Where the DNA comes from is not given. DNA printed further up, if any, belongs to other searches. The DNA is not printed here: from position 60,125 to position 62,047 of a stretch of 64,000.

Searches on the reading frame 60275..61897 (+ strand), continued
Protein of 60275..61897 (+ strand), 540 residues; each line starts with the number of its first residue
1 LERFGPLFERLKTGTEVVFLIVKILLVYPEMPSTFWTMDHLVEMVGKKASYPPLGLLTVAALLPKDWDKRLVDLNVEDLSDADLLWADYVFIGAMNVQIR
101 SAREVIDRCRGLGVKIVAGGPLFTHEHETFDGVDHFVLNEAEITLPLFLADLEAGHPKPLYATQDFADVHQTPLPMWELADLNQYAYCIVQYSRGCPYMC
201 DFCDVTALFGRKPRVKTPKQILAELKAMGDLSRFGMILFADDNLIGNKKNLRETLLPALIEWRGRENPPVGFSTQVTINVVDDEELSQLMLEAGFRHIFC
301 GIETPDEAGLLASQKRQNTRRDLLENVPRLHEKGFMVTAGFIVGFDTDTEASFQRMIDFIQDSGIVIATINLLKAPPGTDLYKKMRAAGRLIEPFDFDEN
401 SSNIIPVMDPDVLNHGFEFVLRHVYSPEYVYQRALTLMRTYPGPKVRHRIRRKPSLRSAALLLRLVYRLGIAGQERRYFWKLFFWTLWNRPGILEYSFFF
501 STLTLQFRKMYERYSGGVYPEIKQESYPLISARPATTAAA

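Call 39: search_dna_similar(query=window:60338-61897:+, collection=plasmids, mode=protein, max_rows=30)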
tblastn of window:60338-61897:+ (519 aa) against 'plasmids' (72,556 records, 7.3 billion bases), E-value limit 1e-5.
Records with a match: 121; places in all: 134; records where one place covers at least 80% of the query: 22.
Best place of each record, by identity: <60% 121.
By first word of the organism name: Rhizobium 17; Streptomyces 16; Mycetohabitans 9; Ensifer 8; Komagataeibacter 7; Sinorhizobium 5; Sphingobium 4; Skermanella 3; Clostridium 3; Vibrio 3; and 38 more.
By predicted mobility (MOB-suite, as given by PLSDB): non-mobilizable 82; conjugative 21; mobilizable 18.
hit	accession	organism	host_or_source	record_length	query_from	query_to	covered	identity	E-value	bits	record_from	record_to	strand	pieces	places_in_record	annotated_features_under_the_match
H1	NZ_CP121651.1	Bradyrhizobium sp. CB82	Stylosanthes guianensis,cell culture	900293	2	497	96%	39.6%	3e-98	333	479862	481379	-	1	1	B12-binding domain-containing radical SAM protein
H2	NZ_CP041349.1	Komagataeibacter xylinus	Ziziphus mauritiana Lam,cell ...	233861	2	504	97%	38.1%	6e-93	317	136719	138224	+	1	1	B12-binding domain-containing radical SAM protein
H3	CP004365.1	Komagataeibacter xylinus E25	-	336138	2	504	97%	38.1%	6e-93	317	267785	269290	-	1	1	methyltransferase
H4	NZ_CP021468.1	Komagataeibacter europaeus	cell culture,food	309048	2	504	97%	38.1%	6e-93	317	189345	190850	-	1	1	B12-binding domain-containing radical SAM protein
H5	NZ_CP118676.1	Komagataeibacter nataicola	mixed culture,Kombucha tea culture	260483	2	504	97%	38.1%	1e-92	317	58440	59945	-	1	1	B12-binding domain-containing radical SAM protein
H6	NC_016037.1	Komagataeibacter medellinensis NBRC 3288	-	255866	2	504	97%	37.9%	1e-91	313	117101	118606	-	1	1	B12-binding domain-containing radical SAM protein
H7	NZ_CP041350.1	Komagataeibacter xylinus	Ziziphus mauritiana Lam,cell ...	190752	2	504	97%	37.7%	2e-90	310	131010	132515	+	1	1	B12-binding domain-containing radical SAM protein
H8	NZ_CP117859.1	Komagataeibacter oboediens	Cell culture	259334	2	504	97%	37.7%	2e-90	310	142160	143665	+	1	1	B12-binding domain-containing radical SAM protein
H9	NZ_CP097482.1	Chroococcidiopsis sp. CCNUC1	cell culture,soil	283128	1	505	97%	35.8%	2e-93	318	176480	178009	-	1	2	B12-binding domain-containing radical SAM protein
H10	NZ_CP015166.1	Acetobacter ascendens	single cell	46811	2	504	97%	35.7%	2e-88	304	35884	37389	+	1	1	B12-binding domain-containing radical SAM protein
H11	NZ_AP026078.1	Acaryochloris marina MBIC10699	cell culture,Ascidian, Diplosoma similis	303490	1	472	91%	37.7%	6e-98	332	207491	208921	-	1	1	B12-binding domain-containing radical SAM protein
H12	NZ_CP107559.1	Methylocystis sp. MJC1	whole organism,Alpine Peat Bogs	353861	2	485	93%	36.6%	6e-96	326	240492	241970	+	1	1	B12-binding domain-containing radical SAM protein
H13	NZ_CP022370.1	Bosea sp. AS-1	-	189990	2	418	80%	40.7%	4e-92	315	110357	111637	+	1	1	none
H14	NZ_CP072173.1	Rhizobium sp. AB2/73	Phyla canescens,cell culture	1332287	3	433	83%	36.7%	2e-74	263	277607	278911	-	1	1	record has no annotation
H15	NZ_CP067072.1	Rhizobium sp. AB2/73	Phyla canescens,cell culture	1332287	3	433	83%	36.7%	2e-74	263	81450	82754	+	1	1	record has no annotation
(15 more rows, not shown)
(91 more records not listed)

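Call 40: get_annotated_region(hit=H1, flank=7000)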
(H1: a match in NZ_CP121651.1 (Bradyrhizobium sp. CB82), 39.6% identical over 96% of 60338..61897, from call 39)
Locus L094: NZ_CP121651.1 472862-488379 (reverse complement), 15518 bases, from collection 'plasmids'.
description: Bradyrhizobium sp. CB82 plasmid pCB82_1, complete sequence
organism: Bradyrhizobium sp. CB82 (NCBI taxid 3039159)
taxonomy: Bacteria; Pseudomonadota; Alphaproteobacteria; Hyphomicrobiales; Nitrobacteraceae; Bradyrhizobium; Bradyrhizobium sp. CB82
host: -; source: Stylosanthes guianensis,cell culture; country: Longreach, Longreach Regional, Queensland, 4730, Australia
typing (MOB-suite, as given by PLSDB): conjugative; replicon rep_cluster_506; relaxase MOBP; mating-pair formation MPF_T
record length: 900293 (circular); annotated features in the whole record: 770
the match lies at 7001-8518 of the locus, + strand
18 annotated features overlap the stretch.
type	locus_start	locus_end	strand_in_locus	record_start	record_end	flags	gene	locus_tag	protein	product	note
CDS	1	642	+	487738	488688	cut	-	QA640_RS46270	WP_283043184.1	histidine kinase dimerization/phosphoacceptor domain -containing protein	-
CDS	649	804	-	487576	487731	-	-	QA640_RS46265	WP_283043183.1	hypothetical protein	-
CDS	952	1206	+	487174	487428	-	-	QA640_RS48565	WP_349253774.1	hypothetical protein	-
CDS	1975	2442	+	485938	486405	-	-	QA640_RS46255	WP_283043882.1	hypothetical protein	-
CDS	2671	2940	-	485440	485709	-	-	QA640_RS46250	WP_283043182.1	hypothetical protein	-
CDS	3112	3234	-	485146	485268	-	-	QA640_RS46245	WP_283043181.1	hypothetical protein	-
CDS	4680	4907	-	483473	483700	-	-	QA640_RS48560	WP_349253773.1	recombinase family protein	GO:0006310 - DNA recombination [Evidence IEA]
CDS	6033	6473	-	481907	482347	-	-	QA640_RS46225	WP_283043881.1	hypothetical protein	-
CDS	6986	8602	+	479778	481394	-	-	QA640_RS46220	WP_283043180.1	B12-binding domain-containing radical SAM protein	-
CDS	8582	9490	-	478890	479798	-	-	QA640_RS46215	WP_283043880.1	lipid A biosynthesis lauroyl acyltransferase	-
CDS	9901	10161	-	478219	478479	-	-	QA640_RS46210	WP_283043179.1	hypothetical protein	-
CDS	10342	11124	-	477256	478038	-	-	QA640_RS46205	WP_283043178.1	SGNH/GDSL hydrolase family protein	-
CDS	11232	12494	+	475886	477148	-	-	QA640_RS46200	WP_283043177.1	hypothetical protein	-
CDS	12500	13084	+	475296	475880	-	-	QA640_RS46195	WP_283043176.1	protein-S-isoprenylcysteine O-methyltransferase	-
CDS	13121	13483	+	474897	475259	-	-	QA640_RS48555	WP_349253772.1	hypothetical protein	-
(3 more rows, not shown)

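Call 41: get_annotated_region(hit=H2, flank=7000)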
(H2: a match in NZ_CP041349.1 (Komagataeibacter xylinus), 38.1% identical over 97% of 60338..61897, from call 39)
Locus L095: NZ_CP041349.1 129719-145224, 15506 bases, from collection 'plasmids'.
description: Komagataeibacter xylinus strain CGMCC 17276 plasmid pA, complete sequence
organism: Komagataeibacter xylinus (NCBI taxid 28448)
taxonomy: Bacteria; Pseudomonadota; Alphaproteobacteria; Rhodospirillales; Acetobacteraceae; Komagataeibacter; Komagataeibacter xylinus
host: -; source: Ziziphus mauritiana Lam,cell culture,fruit; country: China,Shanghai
typing (MOB-suite, as given by PLSDB): conjugative; relaxase MOBF; mating-pair formation MPF_I
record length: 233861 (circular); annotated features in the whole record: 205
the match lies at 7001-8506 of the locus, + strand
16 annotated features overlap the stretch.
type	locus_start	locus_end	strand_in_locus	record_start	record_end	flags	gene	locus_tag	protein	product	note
CDS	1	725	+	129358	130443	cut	-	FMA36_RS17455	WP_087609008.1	hypothetical protein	-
CDS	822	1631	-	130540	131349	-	-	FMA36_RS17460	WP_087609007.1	ABC transporter permease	-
CDS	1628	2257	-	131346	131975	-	-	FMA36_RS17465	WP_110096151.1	ATP-binding cassette domain-containing protein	-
CDS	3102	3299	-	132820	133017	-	-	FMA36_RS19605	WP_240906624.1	RcnB family protein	-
CDS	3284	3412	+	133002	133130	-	-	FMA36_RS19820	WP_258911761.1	hypothetical protein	-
CDS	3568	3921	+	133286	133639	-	-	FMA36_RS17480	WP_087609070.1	metalloregulator ArsR/SmtB family transcription factor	GO:0006355 - regulation of DNA-templated transcription [Evidence IEA]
CDS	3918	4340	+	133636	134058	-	arsC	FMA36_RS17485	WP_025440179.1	arsenate reductase (glutaredoxin)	GO:0046685 - response to arsenic-containing substance [Evidence IEA]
CDS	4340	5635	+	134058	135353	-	-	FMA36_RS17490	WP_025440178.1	arsenic transporter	GO:0046685 - response to arsenic-containing substance [Evidence IEA]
CDS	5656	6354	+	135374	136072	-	arsH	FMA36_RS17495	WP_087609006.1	arsenical resistance protein ArsH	GO:0046685 - response to arsenic-containing substance [Evidence IEA]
CDS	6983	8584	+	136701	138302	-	-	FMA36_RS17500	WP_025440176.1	B12-binding domain-containing radical SAM protein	-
CDS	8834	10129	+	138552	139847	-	-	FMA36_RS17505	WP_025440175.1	carbohydrate porin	-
CDS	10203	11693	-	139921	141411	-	-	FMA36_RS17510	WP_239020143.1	carbohydrate porin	-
CDS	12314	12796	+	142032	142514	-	-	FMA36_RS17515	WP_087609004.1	hypothetical protein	-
CDS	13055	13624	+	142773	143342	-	-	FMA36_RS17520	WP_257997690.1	cytochrome b/b6 domain-containing protein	-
CDS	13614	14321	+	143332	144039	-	-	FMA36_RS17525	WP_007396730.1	VIT family protein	-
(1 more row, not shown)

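Call 56: predict_structure(alignment_id=A1)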
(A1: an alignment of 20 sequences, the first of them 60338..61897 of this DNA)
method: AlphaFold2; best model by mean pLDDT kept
length: 519 residues; sequences in the alignment: 20
mean_pLDDT: 85.8   pTM: 0.85
mean pLDDT of the five models: 85.8, 84.9, 83.8, 83.4, 80.1
residues with pLDDT >= 90: 298; 70-90: 155; 50-70: 31; < 50: 35
segments of 3 or more residues with pLDDT < 50: 174-189, 497-506, 511-519
pLDDT, mean of each block of 10 residues (from residue 1): 96 83 92 92 97 97 98 87 97 94 87 92 95 97 82 93 91 52 43 81 93 87 67 94 93 86 93 91 82 66 91 93 90 95 93 76 85 73 86 93 96 95 89 87 94 93 96 93 92 64 47 37
secondary structure, 60 per line:
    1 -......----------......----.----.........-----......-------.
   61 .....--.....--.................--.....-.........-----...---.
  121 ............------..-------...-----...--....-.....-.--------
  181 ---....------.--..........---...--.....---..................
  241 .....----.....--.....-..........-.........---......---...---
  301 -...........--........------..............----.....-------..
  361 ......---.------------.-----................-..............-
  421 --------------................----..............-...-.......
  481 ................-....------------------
elements in order: E2-7 H18-23 H33-41 E47-52 H60-65 E68-72 H75-91 E94-98 H100-108 E114-116 H120-132 E166-170 H184-187 H197-206 E215-219 H223-245 E250-254 H257-261 H263-272 E274-282 H286-291 H302-312 E315-322 H329-342 E347-351 H359-366 H389-404 H406-419 H435-450 H455-468 H474-496 H498-501

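Call 60: fold_search(model_id=the predicted structure, library=pdb)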
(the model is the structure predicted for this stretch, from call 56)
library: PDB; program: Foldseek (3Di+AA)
matches with E <= 10: 1367; with E <= 0.001: 48
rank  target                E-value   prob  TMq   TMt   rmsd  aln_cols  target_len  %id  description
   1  6fd2_B                3.4e-16  1.00  0.60  0.68   7.8       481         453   20  Radical SAM 1,2-diol dehydratase AprD4 in complex with its substrate paromamine (released 2018-01-17)
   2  6fd2_A                4.5e-15  1.00  0.61  0.68   6.3       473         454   21  Radical SAM 1,2-diol dehydratase AprD4 in complex with its substrate paromamine (released 2018-01-17)
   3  9ccb                  1.2e-13  1.00  0.52  0.63   8.4       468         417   18  X-ray crystal structure of methyl-coenzyme M reductase glutamine methylase (MgmA) from Methanothermobacter marburgensis  (released 2025-01-01)
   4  9n1b                  1.2e-12  1.00  0.57  0.48   7.0       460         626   16  Crystal structure of CysS from Corallococcus sp. CA054B with 5'-deoxyadenosine, methionine, and pantetheinylated 3-metho (released 2026-01-28)
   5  9n1d                  1.7e-12  1.00  0.59  0.50   9.2       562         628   14  Crystal structure of CysS from Corallococcus sp. CA054B with 5'-deoxyadenosine and methionine bound (released 2026-01-28)
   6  7mjz                  2.5e-12  1.00  0.53  0.60   6.1       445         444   13  The structure of MiaB with pentasulfide bridge (released 2021-09-15)
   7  7kdx_B                7.0e-12  1.00  0.55  0.44  10.9       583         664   18  Crystal structure of Streptomyces tokunonesis TokK with hydroxycobalamin, 5'-deoxyadenosine, and methionine (released 2022-01-12)
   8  5ul4                  8.7e-12  1.00  0.56  0.41  11.5       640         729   13  Structure of Cobalamin-dependent S-adenosylmethionine radical enzyme OxsB with aqua-cobalamin and S-adenosylmethionine b (released 2017-04-19)
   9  7kdx_A                8.7e-12  1.00  0.54  0.44  11.0       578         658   18  Crystal structure of Streptomyces tokunonesis TokK with hydroxycobalamin, 5'-deoxyadenosine, and methionine (released 2022-01-12)
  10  7kdy_B                9.7e-12  1.00  0.54  0.43  11.7       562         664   17  Crystal structure of Streptomyces tokunonesis TokK with hydroxycobalamin, 5'-deoxyadenosine, methionine, and (2R)-pant (released 2022-01-12)
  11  7kdy_A                9.7e-12  1.00  0.53  0.43  11.6       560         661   17  Crystal structure of Streptomyces tokunonesis TokK with hydroxycobalamin, 5'-deoxyadenosine, methionine, and (2R)-pant (released 2022-01-12)
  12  7mjy_A                1.1e-11  1.00  0.52  0.59   6.2       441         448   15  MiaB in the complex with s-adenosyl-L-homocysteine and RNA (released 2021-09-15)
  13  5ul3                  2.6e-11  1.00  0.57  0.42  11.3       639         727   13  Structure of Cobalamin-dependent S-adenosylmethionine radical enzyme OxsB with aqua-cobalamin bound (released 2017-04-19)
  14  7mjx_A                2.7e-11  1.00  0.52  0.59   6.3       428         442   15  MiaB in the complex with 5'-deoxyadenosine, methionine and RNA (released 2021-09-15)
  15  9n1c                  3.6e-11  1.00  0.59  0.50   5.2       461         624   15  Crystal structure of CysS from Corallococcus sp. CA054B with 5'-deoxyadenosine, methionine, and pantetheinylated 3-ethox (released 2026-01-28)
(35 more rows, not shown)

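Call 73: search_protein_families(library=padloc, proteins=[window:60338-61897:+], max_evalue=0.01)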
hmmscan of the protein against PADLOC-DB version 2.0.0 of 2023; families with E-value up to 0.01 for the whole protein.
window:60338-61897:+ (519 aa): 1 family
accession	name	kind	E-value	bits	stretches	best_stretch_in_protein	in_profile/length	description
PDLC04689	PDC-M51A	-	3.1e-08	30.8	1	80-362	85-372/420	-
